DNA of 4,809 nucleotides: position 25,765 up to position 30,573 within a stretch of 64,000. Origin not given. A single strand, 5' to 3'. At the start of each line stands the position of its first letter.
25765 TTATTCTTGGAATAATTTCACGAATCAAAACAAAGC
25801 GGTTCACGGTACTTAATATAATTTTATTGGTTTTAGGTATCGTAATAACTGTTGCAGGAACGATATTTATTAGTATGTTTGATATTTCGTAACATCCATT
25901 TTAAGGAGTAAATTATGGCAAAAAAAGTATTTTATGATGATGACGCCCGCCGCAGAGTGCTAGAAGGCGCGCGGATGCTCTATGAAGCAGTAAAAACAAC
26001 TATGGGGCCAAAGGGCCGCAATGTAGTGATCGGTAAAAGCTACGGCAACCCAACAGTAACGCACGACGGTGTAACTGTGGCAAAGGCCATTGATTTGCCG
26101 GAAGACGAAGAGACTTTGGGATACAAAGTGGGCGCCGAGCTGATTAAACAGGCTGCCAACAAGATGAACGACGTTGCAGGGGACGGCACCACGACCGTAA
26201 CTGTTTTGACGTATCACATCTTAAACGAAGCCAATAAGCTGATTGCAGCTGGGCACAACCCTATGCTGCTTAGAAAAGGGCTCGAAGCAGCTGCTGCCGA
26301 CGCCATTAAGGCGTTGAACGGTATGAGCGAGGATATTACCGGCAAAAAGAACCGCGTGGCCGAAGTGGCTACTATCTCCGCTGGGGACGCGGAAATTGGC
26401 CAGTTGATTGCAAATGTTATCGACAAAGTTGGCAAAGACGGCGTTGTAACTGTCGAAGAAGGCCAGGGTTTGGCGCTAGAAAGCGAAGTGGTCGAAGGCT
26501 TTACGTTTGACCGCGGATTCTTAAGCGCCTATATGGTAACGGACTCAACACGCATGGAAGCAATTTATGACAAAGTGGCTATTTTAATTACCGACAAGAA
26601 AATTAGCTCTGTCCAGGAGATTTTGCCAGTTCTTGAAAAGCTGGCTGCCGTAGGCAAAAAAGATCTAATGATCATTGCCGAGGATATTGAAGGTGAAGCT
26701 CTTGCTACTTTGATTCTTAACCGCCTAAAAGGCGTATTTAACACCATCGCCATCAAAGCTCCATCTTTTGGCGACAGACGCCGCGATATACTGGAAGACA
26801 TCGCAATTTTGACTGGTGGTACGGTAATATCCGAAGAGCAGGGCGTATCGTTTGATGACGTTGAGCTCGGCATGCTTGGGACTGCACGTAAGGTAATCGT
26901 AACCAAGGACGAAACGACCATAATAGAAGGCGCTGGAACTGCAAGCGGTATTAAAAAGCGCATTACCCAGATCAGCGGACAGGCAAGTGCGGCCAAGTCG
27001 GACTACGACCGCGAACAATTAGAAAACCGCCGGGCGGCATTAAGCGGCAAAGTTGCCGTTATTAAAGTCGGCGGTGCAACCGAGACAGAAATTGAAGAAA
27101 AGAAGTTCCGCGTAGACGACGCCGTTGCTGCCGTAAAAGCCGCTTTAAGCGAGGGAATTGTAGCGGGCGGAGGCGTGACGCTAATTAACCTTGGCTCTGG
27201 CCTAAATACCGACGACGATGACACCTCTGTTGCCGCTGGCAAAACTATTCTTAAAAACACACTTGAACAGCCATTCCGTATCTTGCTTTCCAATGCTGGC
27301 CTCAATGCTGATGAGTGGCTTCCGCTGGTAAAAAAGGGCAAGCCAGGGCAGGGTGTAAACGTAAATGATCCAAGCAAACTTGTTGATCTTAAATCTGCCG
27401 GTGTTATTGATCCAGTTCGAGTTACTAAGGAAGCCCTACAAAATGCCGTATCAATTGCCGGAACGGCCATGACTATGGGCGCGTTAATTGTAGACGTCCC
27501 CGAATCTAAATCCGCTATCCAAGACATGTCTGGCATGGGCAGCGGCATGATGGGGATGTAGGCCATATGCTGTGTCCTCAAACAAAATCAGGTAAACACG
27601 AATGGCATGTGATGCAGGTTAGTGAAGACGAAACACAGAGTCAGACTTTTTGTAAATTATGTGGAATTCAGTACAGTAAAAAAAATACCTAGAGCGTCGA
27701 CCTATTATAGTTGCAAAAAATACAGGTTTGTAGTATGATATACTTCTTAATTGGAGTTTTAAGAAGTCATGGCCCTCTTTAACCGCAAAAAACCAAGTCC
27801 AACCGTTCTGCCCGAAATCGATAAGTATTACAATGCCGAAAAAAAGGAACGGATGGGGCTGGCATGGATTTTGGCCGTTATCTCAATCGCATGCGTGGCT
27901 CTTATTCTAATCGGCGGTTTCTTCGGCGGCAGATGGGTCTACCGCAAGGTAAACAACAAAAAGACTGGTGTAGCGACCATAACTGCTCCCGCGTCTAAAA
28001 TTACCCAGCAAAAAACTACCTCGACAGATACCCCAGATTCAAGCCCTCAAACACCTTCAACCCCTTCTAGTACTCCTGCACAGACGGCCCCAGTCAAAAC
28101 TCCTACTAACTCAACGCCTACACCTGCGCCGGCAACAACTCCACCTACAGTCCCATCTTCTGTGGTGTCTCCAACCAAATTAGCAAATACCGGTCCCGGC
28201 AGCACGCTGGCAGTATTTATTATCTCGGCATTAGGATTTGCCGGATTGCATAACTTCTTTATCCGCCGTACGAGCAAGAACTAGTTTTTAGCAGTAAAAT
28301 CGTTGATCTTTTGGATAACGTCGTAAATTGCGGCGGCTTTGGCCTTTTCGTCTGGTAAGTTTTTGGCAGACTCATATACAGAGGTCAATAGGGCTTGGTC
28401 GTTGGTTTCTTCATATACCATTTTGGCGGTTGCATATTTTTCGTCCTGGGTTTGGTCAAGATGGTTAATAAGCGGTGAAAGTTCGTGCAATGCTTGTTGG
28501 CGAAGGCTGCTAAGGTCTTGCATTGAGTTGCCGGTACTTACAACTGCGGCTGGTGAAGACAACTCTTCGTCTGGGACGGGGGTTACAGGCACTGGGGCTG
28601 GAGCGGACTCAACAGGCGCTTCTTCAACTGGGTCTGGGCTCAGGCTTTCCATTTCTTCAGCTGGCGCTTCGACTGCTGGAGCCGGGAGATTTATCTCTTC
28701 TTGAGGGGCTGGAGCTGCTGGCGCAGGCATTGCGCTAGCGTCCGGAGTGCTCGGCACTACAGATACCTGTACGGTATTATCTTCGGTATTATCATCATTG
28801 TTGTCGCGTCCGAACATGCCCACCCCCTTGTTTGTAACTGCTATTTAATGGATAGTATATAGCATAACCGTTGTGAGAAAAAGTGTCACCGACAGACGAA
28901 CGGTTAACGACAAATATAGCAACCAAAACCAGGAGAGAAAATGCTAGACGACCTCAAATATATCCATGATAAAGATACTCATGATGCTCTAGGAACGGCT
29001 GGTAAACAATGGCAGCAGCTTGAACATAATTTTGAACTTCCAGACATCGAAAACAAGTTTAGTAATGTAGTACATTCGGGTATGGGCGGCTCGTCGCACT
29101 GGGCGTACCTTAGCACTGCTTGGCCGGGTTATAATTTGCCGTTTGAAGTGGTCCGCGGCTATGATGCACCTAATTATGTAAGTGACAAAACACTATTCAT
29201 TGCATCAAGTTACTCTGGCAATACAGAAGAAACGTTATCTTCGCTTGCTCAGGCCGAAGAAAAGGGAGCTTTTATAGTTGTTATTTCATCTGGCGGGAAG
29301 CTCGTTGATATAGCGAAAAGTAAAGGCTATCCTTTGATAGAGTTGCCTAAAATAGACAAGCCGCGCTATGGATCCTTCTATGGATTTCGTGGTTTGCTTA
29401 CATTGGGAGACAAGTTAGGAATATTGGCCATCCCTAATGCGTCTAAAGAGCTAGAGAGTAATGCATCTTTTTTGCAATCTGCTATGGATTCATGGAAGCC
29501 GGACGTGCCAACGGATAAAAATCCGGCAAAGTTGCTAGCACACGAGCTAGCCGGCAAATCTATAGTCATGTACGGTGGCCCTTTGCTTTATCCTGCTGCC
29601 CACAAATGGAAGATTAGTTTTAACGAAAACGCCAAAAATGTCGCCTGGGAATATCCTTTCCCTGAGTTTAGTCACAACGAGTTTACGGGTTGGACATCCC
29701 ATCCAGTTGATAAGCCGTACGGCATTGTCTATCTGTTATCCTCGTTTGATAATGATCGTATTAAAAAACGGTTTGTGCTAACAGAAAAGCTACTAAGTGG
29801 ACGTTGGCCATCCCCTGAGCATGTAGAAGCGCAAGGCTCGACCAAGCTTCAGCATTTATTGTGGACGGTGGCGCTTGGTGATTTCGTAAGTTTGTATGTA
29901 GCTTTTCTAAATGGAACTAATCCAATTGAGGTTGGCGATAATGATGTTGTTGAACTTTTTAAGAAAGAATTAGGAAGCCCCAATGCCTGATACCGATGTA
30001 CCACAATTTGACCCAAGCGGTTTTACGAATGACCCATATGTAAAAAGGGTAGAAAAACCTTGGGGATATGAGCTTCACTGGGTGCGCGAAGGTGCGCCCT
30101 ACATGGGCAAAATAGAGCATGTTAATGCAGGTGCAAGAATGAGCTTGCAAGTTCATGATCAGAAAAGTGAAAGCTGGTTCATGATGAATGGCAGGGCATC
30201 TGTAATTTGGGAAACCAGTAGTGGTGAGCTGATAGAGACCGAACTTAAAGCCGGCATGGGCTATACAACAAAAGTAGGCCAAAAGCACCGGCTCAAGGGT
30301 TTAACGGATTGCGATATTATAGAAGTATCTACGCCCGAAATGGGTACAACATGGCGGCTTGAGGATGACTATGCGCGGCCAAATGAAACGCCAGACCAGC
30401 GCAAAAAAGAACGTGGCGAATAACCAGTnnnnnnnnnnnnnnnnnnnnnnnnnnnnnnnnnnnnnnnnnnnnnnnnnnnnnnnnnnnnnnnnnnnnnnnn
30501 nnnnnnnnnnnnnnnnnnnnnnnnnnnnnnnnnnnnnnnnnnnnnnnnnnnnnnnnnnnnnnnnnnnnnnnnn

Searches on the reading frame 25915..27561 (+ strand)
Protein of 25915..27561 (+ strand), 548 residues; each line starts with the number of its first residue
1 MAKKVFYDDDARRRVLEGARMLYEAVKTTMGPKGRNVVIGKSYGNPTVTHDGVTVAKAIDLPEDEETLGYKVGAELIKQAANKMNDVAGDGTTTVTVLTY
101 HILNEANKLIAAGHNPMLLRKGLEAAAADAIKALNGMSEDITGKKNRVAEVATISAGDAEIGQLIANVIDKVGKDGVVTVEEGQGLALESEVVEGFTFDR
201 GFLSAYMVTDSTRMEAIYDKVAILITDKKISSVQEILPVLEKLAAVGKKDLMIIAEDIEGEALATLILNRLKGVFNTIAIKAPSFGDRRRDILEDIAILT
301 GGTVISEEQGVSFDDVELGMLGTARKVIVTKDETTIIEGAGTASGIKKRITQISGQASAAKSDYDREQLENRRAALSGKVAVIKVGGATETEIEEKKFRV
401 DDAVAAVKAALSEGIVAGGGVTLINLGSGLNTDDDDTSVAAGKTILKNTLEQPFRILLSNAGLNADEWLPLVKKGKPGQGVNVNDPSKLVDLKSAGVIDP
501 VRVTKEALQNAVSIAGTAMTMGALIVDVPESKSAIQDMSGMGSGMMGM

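Call 16: search_protein_families(library=pfam, proteins=[window:25915-27561:+], max_evalue=0.001)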
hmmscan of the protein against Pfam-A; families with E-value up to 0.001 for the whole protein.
window:25915-27561:+ (548 aa): 1 family
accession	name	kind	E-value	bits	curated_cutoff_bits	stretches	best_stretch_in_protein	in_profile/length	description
PF00118.29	Cpn60_TCP1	-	1.5e-67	228.8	34.3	1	22-527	1-488/490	TCP-1/cpn60 chaperonin family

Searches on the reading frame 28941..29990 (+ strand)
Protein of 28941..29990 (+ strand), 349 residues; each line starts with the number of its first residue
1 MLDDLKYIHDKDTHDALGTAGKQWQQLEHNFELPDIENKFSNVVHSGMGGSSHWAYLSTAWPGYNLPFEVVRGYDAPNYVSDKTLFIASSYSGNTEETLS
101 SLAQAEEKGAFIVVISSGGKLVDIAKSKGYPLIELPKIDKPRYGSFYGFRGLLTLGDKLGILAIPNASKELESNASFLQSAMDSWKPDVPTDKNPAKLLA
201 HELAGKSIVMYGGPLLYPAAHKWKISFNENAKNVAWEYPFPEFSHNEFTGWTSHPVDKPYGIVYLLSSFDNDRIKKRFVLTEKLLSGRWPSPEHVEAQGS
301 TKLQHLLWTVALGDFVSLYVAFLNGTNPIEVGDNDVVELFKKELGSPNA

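Call 16: search_protein_families(library=pfam, proteins=[window:28941-29990:+], max_evalue=0.001)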
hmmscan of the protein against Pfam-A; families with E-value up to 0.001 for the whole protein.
window:28941-29990:+ (349 aa): 2 families
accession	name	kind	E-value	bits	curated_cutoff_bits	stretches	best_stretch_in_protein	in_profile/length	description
PF10432.14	bact-PGI_C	-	3.7e-35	121.5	24.5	1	193-343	2-150/151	Bacterial phospho-glucose isomerase C-terminal SIS domain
PF01380.27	SIS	-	2.7e-05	24.4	25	1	78-117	49-88/131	SIS domain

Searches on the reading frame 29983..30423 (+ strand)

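Call 16: search_protein_families(library=pfam, proteins=[window:29983-30423:+], max_evalue=0.001)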
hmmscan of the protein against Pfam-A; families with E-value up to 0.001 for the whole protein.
window:29983-30423:+ (146 aa): 1 family
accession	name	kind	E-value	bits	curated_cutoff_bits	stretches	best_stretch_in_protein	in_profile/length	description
PF01050.24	MannoseP_isomer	-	2.1e-08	34.8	23.6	1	21-118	10-103/116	Mannose-6-phosphate isomerase C-terminal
